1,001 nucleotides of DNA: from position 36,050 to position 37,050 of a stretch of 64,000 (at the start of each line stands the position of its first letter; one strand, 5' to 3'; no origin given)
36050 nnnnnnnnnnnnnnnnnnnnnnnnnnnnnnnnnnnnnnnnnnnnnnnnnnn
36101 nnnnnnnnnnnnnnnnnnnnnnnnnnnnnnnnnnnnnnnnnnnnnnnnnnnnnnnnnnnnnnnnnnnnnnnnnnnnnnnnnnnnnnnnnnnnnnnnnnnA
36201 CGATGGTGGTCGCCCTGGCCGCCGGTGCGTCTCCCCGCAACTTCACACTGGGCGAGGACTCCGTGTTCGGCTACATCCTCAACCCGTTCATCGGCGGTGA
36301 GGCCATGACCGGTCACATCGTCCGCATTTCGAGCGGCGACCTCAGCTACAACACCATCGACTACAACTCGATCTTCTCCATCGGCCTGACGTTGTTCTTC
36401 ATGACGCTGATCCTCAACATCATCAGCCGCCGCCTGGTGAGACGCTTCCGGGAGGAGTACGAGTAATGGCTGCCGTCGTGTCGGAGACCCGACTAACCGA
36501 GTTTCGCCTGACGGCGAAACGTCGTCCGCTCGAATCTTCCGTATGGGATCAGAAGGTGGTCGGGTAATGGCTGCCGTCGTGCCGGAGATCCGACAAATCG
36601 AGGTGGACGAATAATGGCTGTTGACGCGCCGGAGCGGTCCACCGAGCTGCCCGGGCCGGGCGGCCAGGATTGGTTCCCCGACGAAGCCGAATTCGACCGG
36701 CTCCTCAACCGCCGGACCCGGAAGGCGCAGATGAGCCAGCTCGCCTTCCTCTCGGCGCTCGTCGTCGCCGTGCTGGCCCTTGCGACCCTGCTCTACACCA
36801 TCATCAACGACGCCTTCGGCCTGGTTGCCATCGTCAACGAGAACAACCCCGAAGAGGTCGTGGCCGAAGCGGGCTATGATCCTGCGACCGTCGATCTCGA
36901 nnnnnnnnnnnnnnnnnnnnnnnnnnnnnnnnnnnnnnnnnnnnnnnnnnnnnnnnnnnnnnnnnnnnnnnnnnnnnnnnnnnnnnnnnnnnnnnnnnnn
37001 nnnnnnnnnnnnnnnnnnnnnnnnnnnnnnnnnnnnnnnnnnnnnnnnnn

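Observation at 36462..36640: Triplicated TAATG start module: two translationally coupled mini-ORFs wedged between pstC and pstA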

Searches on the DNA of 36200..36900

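Call 33: search_rna_families(source=window, start=36200, end=36900, threshold=evalue, max_evalue=1)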
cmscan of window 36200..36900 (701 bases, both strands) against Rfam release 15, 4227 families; matches with E-value up to 1: 0.
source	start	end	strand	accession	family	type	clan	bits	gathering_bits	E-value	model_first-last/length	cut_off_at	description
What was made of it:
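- On Leader-peptide transcription attenuator: No Rfam family (call 33).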

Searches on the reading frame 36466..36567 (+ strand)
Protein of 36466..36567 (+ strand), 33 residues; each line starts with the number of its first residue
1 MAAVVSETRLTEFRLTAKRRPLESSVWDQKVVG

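Call 15: find_encoding_contigs(protein=window:36466-36567:+, flank=3000)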
Protein window:36466-36567:+ (33 aa): no gene with exactly this product is on record in the collection.
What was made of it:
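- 36466..36567 (+): Mini-ORF1, 33 codons. Its ATG overlaps the pstC TAA and its TAA overlaps the mini-ORF2 ATG. Not on record as a called gene (call 15).
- On Conserved small protein gene: Not called as a gene (call 15).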
